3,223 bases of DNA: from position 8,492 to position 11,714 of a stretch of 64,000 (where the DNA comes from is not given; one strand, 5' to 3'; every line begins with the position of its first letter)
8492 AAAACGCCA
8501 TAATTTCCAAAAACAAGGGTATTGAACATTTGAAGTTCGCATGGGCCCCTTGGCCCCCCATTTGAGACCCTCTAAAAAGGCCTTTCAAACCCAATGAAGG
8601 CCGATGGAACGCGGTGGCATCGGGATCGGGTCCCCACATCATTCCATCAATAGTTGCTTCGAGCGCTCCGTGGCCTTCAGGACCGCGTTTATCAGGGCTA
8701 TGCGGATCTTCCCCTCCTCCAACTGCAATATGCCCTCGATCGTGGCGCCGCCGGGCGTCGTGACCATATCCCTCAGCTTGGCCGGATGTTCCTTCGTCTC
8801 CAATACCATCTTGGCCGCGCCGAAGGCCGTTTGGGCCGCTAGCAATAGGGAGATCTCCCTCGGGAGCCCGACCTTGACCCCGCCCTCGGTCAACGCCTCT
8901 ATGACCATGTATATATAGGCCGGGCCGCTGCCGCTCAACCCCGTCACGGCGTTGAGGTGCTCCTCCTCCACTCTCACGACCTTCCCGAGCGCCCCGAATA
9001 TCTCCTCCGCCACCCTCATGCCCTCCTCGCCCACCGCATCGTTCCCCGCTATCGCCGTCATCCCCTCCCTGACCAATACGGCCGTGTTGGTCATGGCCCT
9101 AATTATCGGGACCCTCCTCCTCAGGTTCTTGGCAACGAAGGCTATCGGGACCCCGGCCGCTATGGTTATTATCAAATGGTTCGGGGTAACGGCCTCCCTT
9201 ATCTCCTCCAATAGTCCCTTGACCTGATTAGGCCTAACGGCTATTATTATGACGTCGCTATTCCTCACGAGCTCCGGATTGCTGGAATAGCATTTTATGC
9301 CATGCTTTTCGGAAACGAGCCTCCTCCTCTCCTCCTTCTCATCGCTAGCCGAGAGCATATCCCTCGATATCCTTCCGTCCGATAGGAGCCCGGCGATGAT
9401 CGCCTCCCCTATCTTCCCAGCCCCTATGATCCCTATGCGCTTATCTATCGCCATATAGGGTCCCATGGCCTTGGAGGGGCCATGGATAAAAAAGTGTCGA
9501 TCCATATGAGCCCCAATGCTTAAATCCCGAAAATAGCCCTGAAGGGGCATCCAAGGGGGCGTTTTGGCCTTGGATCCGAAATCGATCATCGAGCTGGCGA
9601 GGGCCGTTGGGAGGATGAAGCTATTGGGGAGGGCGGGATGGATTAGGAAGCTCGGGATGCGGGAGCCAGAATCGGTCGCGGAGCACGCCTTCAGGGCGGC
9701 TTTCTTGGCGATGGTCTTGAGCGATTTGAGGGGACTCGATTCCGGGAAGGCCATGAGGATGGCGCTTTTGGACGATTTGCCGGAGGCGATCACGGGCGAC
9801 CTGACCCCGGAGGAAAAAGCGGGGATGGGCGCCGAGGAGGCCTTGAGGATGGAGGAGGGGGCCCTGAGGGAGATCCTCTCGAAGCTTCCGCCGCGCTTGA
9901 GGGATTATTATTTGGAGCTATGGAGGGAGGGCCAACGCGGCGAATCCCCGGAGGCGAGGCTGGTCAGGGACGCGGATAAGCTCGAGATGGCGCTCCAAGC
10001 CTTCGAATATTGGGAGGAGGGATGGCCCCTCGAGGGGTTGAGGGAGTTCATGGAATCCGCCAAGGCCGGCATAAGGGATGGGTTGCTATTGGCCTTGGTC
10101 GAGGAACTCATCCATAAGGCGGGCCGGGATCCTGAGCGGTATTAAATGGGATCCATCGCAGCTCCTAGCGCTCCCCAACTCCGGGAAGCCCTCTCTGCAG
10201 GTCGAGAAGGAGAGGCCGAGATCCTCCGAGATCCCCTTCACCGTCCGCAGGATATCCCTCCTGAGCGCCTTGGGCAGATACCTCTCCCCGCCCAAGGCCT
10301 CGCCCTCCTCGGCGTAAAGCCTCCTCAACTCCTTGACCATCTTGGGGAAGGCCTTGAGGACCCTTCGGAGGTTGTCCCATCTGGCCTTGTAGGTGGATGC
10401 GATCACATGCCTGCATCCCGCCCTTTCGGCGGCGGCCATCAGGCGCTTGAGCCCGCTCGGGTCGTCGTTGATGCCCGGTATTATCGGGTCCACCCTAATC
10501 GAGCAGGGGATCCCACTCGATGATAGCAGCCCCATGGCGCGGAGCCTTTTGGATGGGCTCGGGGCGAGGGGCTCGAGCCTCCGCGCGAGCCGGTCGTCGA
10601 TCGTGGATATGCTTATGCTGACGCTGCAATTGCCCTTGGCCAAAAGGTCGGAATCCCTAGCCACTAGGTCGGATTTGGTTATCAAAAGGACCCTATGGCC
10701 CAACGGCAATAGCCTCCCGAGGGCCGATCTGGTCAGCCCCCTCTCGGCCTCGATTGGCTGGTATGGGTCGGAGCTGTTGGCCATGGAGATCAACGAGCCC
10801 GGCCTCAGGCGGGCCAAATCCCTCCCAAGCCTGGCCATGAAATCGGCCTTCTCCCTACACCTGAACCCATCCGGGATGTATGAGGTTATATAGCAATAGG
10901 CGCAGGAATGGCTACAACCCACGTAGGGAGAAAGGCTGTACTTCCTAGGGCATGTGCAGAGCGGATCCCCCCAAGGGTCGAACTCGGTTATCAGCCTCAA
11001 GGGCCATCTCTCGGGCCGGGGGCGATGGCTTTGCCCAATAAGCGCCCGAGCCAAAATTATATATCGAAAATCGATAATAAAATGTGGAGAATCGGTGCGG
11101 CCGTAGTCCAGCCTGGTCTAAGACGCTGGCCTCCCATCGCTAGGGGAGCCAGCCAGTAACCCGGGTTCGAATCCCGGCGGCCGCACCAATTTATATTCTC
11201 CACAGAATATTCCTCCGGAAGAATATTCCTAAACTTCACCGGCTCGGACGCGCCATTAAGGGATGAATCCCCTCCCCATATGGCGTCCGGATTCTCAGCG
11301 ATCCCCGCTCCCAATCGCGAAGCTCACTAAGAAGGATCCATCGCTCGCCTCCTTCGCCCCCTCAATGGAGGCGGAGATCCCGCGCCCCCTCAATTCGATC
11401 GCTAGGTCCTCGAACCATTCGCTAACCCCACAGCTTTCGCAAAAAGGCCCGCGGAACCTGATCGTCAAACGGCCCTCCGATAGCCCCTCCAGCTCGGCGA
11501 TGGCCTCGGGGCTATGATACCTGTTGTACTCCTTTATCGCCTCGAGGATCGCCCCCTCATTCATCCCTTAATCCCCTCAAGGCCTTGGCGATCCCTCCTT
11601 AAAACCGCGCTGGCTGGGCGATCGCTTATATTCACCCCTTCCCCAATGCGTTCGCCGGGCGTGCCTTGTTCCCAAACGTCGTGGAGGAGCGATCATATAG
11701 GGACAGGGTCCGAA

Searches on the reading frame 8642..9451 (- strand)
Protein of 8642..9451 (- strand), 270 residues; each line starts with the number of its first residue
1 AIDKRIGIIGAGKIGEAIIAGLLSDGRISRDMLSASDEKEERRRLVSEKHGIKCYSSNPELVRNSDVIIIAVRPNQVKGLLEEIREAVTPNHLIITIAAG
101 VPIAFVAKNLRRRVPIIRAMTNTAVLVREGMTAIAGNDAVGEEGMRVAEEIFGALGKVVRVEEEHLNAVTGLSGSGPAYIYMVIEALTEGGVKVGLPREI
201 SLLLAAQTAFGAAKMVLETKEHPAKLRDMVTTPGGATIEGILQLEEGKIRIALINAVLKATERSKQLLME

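Call 78: search_protein_families(library=pfam, proteins=[window:8642-9451:-], max_evalue=0.0001)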
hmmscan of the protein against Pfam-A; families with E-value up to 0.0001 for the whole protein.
window:8642-9451:- (270 aa): 4 families
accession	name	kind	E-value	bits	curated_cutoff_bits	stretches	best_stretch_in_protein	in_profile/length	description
PF14748.11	P5CR_dimer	-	2.2e-39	134.4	25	1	163-267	1-105/105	Pyrroline-5-carboxylate reductase dimerisation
PF03807.23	F420_oxidored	-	3.7e-18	66.3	21.6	1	5-100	1-94/94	NADP oxidoreductase coenzyme F420-dependent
PF01408.29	GFO_IDH_MocA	-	2e-06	28.9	24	1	5-82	2-80/120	Oxidoreductase family, NAD-binding Rossmann fold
PF02558.23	ApbA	-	8.2e-06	26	22.2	1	6-124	1-126/150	Ketopantoate reductase PanE/ApbA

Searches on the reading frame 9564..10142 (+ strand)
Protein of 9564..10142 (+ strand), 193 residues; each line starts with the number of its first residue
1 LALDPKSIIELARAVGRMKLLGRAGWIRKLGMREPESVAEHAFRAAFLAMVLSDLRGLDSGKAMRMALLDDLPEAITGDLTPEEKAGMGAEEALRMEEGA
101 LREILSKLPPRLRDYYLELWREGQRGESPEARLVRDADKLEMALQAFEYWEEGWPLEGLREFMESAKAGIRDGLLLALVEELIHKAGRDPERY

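Call 3: search_protein_families(library=pfam, proteins=[window:9564-10142:+], max_evalue=0.01)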
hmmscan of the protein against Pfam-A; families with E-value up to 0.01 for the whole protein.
window:9564-10142:+ (193 aa): 3 families
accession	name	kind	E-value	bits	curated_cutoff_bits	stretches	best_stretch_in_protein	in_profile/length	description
PF13023.12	HD_3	-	7.1e-32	111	22.5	1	15-157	1-142/165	HD domain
PF12917.13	YfbR-like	-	3.2e-15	56.7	25.9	1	14-148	5-143/182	5'-deoxynucleotidase YfbR-like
PF01966.28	HD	-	1.4e-06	29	22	1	38-142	1-115/116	HD domain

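Call 4: search_protein_families(library=ncbifam, proteins=[window:9564-10142:+], max_evalue=0.01)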
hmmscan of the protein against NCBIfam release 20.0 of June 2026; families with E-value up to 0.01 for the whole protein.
window:9564-10142:+ (193 aa): 1 family
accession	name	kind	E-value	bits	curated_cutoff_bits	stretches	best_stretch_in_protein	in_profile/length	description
NF003009.0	PRK03826.1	equivalog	1e-08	35.1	122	1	15-148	10-147/197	5'-deoxynucleotidase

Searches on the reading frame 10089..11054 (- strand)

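Call 3: search_protein_families(library=pfam, proteins=[window:10089-11054:-], max_evalue=0.01)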
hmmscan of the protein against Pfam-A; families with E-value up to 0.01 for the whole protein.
window:10089-11054:- (322 aa): 2 families
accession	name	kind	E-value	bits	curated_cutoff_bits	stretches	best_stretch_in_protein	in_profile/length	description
PF04055.27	Radical_SAM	-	1.4e-11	45.3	29.5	1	42-198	2-157/166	Radical SAM superfamily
PF08902.16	DUF1848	-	0.0025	18.1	30.5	0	32-55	238-261/262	Domain of unknown function (DUF1848)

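Call 4: search_protein_families(library=ncbifam, proteins=[window:10089-11054:-], max_evalue=0.01)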
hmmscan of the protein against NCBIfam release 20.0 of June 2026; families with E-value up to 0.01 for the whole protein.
window:10089-11054:- (322 aa): 4 families
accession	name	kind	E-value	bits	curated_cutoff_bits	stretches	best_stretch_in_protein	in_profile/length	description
NF033668.1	rSAM_PA0069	hypoth_equivalog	8.3e-37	127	360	1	37-216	57-248/348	PA0069 family radical SAM protein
NF038135.1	rSAM_Rv2578c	equivalog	1.1e-26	93.6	430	1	35-276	58-311/317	Rv2578c family radical SAM protein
NF038136.1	rSAM_Rv_intein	exception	3e-21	75.9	700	1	86-280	377-572/574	intein-containing Rv2578c family radical SAM protein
TIGR04470.1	rSAM_mob_pairB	equivalog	1.3e-20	74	410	1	39-204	20-188/285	radical SAM mobile pair protein B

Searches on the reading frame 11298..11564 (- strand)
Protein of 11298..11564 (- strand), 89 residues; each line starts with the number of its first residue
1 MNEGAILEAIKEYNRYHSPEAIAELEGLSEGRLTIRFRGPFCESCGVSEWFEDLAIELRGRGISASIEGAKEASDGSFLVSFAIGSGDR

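Call 3: search_protein_families(library=pfam, proteins=[window:11298-11564:-], max_evalue=0.01)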
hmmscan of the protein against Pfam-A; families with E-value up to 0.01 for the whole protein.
window:11298-11564:- (89 aa): 0 families

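Call 4: search_protein_families(library=ncbifam, proteins=[window:11298-11564:-], max_evalue=0.01)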
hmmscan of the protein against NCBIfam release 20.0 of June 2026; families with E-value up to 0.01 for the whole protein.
window:11298-11564:- (89 aa): 0 families

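Call 5: search_protein_families(library=padloc, proteins=[window:11298-11564:-], max_evalue=0.01)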
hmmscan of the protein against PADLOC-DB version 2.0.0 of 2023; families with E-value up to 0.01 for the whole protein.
window:11298-11564:- (89 aa): 0 families

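Call 37: search_protein_families(library=pfam, proteins=[window:11298-11564:-], max_evalue=1)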
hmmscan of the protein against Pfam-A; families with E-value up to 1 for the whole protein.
window:11298-11564:- (89 aa): 1 family
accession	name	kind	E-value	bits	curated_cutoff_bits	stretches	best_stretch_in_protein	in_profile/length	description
PF10262.15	Rdx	-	0.2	12.3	22.6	1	41-81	6-47/74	Rdx family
